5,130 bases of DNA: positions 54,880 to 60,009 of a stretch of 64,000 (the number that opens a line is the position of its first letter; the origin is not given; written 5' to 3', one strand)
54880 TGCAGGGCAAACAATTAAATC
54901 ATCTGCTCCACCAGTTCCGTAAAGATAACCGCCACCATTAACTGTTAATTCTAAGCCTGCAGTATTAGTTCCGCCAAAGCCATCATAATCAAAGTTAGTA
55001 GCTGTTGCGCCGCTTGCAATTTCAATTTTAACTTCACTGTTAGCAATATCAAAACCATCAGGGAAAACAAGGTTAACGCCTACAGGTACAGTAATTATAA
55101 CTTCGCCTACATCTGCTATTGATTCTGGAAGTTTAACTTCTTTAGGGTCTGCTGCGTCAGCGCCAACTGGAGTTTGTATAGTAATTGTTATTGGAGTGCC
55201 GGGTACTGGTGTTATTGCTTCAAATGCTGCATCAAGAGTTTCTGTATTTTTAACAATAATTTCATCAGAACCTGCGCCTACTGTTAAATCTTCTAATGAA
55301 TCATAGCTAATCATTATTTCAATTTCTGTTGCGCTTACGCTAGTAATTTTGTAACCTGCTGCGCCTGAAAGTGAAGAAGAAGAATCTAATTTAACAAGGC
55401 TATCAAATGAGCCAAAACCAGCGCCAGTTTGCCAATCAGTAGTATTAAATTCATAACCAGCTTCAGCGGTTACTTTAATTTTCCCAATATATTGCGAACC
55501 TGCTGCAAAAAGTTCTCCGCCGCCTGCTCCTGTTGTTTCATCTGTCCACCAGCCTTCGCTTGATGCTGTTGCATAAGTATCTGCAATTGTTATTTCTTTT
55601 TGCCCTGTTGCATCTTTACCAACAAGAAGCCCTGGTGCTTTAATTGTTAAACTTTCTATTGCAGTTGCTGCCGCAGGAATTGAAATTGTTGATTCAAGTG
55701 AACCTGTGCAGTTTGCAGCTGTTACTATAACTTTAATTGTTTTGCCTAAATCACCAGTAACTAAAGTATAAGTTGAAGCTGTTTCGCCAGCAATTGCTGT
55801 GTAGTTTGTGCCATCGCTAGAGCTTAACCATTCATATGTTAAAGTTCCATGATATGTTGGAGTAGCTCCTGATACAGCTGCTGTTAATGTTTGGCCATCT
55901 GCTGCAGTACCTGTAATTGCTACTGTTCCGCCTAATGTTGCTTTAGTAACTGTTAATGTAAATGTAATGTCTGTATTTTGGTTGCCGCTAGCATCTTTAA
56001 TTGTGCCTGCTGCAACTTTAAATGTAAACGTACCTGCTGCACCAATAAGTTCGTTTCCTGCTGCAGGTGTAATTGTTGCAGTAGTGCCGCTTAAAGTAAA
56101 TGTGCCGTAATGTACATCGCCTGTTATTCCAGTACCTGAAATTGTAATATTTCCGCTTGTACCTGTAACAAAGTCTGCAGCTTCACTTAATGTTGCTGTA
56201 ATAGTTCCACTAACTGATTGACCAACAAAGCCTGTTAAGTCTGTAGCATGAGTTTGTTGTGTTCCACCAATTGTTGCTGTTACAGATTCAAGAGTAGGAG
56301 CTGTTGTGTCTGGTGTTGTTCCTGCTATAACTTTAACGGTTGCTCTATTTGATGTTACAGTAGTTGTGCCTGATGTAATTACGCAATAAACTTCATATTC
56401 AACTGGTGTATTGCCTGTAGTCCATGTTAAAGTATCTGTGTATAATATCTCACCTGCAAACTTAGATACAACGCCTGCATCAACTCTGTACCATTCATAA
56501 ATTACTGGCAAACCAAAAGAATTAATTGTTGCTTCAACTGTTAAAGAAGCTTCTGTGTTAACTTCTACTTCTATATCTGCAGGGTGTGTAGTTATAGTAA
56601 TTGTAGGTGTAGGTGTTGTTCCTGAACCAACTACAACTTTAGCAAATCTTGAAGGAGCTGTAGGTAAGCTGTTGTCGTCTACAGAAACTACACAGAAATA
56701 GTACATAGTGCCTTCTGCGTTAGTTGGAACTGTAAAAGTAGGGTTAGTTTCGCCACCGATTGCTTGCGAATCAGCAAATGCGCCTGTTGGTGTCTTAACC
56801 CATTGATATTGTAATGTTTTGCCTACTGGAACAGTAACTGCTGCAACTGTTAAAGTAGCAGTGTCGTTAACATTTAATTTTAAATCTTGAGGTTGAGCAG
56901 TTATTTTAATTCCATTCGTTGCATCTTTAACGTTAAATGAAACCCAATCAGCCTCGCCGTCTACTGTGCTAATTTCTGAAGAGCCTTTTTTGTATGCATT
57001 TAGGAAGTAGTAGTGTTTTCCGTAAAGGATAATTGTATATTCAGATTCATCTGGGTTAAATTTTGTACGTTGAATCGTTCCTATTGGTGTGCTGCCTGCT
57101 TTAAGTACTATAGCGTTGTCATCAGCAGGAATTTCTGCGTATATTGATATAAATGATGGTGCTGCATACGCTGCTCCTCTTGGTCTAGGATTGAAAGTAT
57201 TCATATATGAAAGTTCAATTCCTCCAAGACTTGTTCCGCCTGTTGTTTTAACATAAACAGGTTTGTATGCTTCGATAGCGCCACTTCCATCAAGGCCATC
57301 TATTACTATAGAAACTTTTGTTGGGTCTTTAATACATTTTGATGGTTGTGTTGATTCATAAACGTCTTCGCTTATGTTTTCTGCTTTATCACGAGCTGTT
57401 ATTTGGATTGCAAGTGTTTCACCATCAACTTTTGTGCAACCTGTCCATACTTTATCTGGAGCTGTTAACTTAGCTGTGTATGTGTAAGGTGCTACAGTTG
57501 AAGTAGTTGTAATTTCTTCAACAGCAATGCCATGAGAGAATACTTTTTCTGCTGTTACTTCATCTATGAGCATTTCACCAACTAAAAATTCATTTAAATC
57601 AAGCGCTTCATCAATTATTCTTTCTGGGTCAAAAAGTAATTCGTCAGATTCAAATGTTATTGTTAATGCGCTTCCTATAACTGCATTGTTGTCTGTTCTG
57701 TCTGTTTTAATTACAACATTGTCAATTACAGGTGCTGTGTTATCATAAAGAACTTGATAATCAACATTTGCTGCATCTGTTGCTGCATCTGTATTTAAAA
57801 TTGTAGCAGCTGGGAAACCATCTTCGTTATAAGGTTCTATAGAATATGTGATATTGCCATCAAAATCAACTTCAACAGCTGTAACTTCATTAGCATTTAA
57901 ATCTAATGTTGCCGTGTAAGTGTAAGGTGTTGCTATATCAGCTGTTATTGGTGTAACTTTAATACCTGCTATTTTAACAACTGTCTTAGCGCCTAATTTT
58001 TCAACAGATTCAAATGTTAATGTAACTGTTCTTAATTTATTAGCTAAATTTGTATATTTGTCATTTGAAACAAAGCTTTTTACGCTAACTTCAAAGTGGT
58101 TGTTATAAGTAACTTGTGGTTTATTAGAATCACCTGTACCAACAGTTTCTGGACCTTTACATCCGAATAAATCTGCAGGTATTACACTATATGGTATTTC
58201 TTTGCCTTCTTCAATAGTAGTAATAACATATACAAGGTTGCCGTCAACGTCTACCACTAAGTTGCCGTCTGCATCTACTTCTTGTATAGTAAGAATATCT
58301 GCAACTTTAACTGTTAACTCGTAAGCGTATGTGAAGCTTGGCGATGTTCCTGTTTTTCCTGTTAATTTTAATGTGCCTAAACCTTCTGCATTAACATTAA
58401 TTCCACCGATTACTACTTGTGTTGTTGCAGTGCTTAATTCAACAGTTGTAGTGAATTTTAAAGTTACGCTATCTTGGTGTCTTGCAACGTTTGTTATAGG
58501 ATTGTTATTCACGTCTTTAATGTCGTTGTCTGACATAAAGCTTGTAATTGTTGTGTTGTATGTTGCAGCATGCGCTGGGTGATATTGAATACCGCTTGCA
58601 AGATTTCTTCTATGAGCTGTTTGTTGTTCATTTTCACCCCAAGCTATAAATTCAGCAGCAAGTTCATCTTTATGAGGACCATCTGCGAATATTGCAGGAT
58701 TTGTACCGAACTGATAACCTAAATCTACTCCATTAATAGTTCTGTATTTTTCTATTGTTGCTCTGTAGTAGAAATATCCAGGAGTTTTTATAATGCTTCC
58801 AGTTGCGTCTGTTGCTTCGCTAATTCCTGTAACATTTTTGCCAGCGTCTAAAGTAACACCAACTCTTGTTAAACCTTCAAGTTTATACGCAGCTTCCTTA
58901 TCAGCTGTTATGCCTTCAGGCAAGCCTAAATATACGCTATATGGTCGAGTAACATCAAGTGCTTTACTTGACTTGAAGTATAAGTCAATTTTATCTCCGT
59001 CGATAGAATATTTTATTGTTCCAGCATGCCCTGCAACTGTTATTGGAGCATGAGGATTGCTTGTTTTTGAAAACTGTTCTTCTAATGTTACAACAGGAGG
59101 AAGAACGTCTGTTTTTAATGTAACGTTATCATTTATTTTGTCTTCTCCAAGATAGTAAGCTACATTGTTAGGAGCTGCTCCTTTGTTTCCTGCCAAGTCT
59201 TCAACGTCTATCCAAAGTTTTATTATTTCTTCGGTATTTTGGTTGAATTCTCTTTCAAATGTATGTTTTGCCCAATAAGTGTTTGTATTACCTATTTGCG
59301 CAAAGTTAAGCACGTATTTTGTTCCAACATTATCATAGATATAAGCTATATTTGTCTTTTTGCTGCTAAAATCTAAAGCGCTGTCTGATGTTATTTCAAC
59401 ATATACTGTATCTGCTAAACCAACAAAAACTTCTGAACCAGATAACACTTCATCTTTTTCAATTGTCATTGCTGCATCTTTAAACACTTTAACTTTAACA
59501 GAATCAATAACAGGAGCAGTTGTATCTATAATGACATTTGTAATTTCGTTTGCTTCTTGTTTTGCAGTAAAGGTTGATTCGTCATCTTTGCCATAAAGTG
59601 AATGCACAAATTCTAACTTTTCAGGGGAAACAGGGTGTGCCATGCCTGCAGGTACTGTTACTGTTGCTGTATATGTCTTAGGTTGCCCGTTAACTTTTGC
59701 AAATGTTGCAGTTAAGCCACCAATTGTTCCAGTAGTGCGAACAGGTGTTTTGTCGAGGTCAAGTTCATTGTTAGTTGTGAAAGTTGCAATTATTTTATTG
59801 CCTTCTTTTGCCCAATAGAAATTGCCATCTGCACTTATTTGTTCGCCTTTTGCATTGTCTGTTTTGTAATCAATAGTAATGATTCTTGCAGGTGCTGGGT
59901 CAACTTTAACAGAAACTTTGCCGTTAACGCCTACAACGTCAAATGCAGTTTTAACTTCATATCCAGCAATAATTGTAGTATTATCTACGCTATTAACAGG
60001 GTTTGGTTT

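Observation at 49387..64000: Giant ORF of at least 4870 codons encoding a repetitive surface protein with an unknown anchoring mode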

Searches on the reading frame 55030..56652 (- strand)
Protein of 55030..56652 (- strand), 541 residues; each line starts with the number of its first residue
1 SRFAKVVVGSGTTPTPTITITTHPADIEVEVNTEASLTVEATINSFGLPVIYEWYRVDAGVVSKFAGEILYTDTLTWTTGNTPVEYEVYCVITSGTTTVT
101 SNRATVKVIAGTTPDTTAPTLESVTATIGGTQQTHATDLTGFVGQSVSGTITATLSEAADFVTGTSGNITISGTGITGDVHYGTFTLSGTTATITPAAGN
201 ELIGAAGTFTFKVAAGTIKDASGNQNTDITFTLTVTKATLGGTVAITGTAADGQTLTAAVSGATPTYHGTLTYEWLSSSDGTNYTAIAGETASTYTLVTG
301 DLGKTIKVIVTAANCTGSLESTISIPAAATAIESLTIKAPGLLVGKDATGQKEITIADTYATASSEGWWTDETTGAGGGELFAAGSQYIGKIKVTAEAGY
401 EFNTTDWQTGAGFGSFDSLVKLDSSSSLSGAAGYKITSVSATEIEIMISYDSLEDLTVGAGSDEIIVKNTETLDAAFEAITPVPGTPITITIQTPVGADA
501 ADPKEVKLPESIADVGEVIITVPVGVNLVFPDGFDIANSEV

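Call 20: search_protein_families(library=pfam, proteins=[window:55030-56652:-], max_evalue=1)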
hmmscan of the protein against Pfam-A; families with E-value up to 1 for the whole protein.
window:55030-56652:- (541 aa): 3 families
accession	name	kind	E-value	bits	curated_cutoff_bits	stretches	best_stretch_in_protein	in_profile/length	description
PF23197.1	IG_AIR9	-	0.00015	22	27.5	1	244-311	5-71/87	AIR9 A9 domain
PF13927.12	Ig_3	-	0.07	14.1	30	0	20-77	4-61/78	Immunoglobulin domain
PF03459.23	TOBE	-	0.24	12.1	22.3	0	230-264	6-41/64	TOBE domain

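Call 60: search_protein_families(library=ncbifam, proteins=[window:55030-56652:-], max_evalue=0.1)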
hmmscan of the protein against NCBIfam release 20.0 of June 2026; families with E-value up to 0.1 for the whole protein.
window:55030-56652:- (541 aa): 0 families

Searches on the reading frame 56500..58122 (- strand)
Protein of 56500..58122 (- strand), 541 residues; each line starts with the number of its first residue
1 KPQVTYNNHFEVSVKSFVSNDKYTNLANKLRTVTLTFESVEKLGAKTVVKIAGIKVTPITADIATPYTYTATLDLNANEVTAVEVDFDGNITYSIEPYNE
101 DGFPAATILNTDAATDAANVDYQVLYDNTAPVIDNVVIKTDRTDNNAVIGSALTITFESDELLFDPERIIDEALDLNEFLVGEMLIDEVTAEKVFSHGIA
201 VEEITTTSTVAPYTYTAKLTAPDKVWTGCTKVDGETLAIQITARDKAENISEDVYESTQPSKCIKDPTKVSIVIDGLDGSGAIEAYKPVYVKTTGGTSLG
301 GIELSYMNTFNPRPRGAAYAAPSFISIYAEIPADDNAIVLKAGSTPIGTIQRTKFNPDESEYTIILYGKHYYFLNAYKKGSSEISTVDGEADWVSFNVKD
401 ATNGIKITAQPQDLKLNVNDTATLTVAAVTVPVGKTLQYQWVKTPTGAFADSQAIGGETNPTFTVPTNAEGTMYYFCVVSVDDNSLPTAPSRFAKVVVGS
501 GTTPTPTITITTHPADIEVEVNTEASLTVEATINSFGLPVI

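Call 20: search_protein_families(library=pfam, proteins=[window:56500-58122:-], max_evalue=1)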
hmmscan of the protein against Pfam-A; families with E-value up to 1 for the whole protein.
window:56500-58122:- (541 aa): 3 families
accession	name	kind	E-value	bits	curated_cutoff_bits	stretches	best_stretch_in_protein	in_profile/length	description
PF22352.2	K319L-like_PKD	-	0.0095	16.4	27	1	413-484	4-72/84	K319L-like, PKD domain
PF13927.12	Ig_3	-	0.02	15.8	30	1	406-480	3-77/78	Immunoglobulin domain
PF02470.25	MlaD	-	0.029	15.1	25.1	1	32-56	4-28/81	MlaD protein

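Call 60: search_protein_families(library=ncbifam, proteins=[window:56500-58122:-], max_evalue=0.1)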
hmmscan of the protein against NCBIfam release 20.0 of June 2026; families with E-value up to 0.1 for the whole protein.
window:56500-58122:- (541 aa): 1 family
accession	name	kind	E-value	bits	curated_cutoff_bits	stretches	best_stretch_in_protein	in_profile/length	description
TIGR04430.1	OM_asym_MlaD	equivalog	0.0002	21.2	135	1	27-91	35-99/146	outer membrane lipid asymmetry maintenance protein MlaD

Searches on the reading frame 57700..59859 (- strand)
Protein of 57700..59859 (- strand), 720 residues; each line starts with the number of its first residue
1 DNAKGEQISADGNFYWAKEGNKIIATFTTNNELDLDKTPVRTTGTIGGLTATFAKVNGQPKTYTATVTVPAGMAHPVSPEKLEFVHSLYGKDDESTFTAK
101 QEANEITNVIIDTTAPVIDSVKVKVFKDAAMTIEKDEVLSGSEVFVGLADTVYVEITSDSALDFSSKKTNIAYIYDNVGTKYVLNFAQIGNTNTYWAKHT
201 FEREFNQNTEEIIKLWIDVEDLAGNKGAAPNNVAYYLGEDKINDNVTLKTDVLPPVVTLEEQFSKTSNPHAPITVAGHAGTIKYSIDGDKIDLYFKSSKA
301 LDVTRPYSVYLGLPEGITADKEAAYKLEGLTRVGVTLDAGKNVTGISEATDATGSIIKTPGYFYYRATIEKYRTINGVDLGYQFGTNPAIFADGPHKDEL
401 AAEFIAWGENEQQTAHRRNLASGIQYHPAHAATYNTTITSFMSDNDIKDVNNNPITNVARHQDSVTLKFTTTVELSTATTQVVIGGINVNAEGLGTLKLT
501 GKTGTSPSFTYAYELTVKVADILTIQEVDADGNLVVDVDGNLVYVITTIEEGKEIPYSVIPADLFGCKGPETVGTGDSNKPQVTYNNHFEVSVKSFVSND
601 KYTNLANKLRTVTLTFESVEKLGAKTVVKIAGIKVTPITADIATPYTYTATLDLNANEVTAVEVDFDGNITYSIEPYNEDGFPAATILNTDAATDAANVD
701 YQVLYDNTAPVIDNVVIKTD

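Call 11: find_homologous_proteins(query=window:57700-59859:-, max_evalue=0.00001)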
Query window:57700-59859:-: 8000 candidates shared short words with the query, none scored E <= 0.00001.
